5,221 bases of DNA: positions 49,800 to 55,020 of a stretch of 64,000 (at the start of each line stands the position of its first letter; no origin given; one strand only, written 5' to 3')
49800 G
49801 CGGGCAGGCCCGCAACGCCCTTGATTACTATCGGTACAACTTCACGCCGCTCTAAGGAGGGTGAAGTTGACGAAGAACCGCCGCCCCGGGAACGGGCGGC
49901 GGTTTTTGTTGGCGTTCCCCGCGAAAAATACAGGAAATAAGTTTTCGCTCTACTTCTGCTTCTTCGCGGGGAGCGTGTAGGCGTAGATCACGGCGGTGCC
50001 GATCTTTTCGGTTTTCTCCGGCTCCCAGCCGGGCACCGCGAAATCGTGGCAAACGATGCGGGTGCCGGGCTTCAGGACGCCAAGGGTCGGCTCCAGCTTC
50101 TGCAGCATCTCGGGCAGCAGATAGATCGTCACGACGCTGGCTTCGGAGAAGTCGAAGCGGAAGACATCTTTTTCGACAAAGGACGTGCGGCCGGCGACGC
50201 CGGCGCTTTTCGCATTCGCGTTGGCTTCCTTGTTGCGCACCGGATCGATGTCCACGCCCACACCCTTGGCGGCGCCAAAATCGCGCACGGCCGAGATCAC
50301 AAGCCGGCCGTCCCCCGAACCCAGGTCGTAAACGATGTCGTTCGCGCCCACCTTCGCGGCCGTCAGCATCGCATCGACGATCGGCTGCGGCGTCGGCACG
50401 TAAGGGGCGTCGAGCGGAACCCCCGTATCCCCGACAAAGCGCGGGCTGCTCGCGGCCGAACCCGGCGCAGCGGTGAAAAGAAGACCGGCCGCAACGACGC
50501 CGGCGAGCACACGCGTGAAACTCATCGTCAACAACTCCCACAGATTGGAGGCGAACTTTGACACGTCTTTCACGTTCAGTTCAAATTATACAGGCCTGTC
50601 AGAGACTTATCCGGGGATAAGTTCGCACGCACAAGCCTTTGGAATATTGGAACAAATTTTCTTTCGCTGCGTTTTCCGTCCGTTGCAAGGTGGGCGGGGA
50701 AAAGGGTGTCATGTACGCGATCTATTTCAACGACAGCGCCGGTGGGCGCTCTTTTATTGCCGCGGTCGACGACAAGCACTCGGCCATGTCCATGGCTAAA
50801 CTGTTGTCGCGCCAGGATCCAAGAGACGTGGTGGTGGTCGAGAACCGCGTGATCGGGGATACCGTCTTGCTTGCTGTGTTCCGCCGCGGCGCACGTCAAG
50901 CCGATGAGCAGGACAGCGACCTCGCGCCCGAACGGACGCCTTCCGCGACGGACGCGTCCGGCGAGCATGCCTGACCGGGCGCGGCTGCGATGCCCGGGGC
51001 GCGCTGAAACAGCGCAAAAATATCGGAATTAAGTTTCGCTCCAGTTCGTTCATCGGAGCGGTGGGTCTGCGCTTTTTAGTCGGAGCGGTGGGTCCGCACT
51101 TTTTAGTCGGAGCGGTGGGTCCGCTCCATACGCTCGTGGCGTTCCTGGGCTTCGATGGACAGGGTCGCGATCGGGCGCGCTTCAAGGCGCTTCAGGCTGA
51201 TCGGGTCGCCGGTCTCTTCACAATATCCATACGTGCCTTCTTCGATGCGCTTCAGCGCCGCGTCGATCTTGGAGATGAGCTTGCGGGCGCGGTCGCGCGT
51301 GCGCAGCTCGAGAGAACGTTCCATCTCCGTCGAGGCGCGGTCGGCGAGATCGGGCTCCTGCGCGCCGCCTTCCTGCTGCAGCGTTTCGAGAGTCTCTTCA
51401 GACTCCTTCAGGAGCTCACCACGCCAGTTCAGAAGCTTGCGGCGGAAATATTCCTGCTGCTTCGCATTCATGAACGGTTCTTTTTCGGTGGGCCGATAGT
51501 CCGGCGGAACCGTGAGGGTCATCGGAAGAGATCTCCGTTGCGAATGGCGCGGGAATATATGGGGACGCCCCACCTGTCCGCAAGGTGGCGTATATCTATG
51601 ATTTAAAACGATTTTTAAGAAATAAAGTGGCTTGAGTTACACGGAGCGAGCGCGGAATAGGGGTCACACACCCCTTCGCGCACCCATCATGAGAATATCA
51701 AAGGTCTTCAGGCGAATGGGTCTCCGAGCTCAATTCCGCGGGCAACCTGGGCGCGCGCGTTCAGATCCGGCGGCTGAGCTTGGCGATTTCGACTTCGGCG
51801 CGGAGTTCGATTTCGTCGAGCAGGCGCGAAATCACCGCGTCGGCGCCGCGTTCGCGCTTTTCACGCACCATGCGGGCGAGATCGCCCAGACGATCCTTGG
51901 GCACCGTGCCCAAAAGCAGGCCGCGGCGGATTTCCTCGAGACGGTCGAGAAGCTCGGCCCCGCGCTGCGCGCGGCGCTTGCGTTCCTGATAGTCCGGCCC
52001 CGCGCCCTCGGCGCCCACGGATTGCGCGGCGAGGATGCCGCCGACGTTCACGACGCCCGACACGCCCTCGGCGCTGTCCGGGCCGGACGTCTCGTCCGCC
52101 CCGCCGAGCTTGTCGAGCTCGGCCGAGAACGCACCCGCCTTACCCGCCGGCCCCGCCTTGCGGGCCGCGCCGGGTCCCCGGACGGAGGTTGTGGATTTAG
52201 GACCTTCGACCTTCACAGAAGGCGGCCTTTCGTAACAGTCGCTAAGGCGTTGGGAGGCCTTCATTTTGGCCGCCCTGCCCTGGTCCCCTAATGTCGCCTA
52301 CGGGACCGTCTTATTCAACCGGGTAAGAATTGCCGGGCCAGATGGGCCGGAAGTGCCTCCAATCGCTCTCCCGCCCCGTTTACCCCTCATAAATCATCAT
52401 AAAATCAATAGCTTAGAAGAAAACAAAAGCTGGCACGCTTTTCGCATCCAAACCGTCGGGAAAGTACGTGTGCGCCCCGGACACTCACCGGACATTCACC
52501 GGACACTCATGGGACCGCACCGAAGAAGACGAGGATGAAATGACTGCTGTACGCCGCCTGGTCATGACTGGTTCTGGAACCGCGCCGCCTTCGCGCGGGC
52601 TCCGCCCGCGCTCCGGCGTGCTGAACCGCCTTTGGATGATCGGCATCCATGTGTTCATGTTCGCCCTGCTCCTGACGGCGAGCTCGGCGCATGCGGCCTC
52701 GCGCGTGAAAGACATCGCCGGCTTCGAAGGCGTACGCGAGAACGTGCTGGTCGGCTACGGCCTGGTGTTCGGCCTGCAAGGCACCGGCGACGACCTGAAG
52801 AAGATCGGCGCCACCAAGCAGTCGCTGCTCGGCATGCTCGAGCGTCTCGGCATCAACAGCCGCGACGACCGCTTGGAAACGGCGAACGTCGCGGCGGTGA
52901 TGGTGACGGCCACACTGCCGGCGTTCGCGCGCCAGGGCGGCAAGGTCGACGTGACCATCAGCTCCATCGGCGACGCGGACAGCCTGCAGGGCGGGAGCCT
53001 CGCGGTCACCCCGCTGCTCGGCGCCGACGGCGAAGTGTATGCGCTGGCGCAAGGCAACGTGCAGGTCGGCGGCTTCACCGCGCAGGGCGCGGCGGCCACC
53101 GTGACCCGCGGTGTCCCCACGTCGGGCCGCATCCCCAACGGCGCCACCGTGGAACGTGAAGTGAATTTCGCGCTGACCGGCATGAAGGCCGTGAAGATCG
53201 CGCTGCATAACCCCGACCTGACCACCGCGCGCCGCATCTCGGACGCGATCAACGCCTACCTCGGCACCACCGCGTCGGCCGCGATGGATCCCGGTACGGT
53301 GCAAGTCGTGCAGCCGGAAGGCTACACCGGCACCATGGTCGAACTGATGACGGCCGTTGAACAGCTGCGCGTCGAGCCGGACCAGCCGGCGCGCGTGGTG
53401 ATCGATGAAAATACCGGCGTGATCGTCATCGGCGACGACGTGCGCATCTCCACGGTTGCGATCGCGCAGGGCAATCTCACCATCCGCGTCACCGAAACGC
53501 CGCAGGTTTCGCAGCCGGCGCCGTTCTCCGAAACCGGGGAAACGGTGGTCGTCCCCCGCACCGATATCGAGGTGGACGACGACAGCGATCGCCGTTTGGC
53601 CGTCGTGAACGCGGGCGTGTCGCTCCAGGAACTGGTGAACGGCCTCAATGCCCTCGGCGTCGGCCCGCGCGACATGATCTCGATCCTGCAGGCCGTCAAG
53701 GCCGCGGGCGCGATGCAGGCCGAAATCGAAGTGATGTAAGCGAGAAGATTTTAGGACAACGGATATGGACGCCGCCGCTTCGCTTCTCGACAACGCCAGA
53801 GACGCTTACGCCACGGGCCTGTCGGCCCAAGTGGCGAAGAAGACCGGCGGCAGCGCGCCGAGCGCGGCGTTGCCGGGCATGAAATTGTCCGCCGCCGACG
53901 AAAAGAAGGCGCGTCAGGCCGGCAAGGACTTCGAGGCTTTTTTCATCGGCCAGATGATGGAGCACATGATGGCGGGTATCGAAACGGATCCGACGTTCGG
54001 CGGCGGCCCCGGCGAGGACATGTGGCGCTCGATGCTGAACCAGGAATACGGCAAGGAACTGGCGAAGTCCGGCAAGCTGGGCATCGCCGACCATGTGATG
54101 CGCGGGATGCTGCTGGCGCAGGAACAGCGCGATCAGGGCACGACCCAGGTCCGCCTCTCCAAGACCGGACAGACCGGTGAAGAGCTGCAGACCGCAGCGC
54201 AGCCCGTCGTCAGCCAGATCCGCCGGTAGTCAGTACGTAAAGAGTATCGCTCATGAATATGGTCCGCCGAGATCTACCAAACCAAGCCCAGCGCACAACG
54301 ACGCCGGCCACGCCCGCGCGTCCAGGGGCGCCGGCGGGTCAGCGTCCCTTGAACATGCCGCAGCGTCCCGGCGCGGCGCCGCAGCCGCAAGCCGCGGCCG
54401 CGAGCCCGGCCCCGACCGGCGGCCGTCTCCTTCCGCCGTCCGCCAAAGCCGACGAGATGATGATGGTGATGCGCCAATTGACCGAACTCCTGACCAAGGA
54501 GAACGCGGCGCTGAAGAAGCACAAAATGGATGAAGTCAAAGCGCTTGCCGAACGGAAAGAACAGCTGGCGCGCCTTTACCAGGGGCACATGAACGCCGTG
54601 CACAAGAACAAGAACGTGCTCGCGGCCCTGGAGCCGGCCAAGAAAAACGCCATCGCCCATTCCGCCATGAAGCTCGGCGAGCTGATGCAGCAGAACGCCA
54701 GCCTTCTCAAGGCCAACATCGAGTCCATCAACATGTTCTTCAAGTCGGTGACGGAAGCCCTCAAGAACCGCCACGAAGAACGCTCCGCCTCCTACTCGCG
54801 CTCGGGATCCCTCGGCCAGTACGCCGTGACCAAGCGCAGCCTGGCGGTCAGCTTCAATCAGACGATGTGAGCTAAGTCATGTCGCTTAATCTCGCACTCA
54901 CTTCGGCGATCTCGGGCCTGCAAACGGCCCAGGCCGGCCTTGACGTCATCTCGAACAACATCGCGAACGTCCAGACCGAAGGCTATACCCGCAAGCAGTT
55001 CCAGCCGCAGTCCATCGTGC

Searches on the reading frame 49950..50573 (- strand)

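Call 13: search_protein_families(library=pfam, proteins=[window:49950-50573:-], max_evalue=0.001)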
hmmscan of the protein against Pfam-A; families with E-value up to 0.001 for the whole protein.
window:49950-50573:- (207 aa): 5 families
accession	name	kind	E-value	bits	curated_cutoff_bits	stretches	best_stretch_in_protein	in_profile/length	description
PF13649.12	Methyltransf_25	-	6.8e-09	36.8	27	1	81-153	1-71/97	Methyltransferase domain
PF13847.12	Methyltransf_31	-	2.2e-08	34.4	27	1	78-188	4-122/145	Methyltransferase domain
PF06325.19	PrmA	-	3e-07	30.7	22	1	77-173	161-256/296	Ribosomal protein L11 methyltransferase (PrmA)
PF08123.19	DOT1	-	2.6e-06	27.6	23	1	64-122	29-87/205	Histone methylation protein DOT1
PF08241.18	Methyltransf_11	-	0.00022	22.2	21.2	1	83-152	2-66/95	Methyltransferase domain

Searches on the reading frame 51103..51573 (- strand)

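Call 14: search_protein_families(library=pfam, proteins=[window:51103-51573:-], max_evalue=0.001)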
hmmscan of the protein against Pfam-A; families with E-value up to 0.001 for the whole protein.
window:51103-51573:- (156 aa): 2 families
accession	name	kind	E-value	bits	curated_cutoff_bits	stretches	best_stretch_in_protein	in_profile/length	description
PF21157.2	DksA_N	-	8.5e-29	100.1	27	1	39-110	1-71/71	DnaK suppressor protein DksA, N-terminal domain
PF01258.23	zf-dskA_traR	-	1.6e-12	47.6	24.9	1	113-148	1-36/36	Prokaryotic dksA/traR C4-type zinc finger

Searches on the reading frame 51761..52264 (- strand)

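Call 14: search_protein_families(library=pfam, proteins=[window:51761-52264:-], max_evalue=0.001)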
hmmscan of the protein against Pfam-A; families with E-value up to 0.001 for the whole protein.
window:51761-52264:- (167 aa): 1 family
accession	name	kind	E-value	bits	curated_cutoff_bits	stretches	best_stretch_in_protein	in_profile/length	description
PF10768.14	FliX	-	8.8e-31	107.6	25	1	18-163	2-134/135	Class II flagellar assembly regulator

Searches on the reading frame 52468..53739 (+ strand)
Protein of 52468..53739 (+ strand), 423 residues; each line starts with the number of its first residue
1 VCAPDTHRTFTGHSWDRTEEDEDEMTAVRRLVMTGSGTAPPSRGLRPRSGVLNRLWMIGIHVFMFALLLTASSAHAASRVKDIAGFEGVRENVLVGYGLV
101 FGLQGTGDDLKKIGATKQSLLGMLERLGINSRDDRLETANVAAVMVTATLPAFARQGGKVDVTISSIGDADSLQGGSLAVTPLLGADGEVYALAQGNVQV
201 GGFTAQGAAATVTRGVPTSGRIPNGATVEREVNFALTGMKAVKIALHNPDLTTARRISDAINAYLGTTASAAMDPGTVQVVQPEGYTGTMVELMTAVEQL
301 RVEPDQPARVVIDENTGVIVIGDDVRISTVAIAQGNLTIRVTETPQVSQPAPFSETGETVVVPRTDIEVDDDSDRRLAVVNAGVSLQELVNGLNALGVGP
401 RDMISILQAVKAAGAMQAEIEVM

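Call 14: search_protein_families(library=pfam, proteins=[window:52468-53739:+], max_evalue=0.001)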
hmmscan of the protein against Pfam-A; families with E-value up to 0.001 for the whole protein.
window:52468-53739:+ (423 aa): 1 family
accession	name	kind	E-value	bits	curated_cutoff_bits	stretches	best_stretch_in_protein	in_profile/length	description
PF02119.21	FlgI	-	8.1e-136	452.9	25.3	1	79-422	1-343/343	Flagellar P-ring protein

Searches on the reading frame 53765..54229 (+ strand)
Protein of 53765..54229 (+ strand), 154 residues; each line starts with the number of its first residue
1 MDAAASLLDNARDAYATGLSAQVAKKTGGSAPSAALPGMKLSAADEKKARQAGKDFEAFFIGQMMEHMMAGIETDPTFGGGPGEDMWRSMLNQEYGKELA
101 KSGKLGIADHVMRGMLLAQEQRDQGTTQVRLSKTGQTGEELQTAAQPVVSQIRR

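Call 14: search_protein_families(library=pfam, proteins=[window:53765-54229:+], max_evalue=0.001)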
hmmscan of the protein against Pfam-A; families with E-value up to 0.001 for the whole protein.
window:53765-54229:+ (154 aa): 1 family
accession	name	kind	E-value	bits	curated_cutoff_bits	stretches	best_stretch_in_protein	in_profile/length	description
PF10135.14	Rod-binding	-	3.4e-12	47.1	25.1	1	72-113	8-50/51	Rod binding protein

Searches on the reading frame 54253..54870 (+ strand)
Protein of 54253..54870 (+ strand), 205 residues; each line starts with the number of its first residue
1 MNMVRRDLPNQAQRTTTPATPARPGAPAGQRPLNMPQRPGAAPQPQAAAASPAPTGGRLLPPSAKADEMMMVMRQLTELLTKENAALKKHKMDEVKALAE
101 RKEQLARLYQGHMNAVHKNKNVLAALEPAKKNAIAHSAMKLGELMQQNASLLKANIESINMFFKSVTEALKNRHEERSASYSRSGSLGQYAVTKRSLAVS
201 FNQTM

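Call 14: search_protein_families(library=pfam, proteins=[window:54253-54870:+], max_evalue=0.001)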
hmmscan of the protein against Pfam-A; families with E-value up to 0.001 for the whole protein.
window:54253-54870:+ (205 aa): 1 family
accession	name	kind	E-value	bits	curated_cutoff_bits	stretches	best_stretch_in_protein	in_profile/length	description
PF05130.17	FlgN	-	1.1e-05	26.4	30.5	1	68-186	12-144/147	FlgN protein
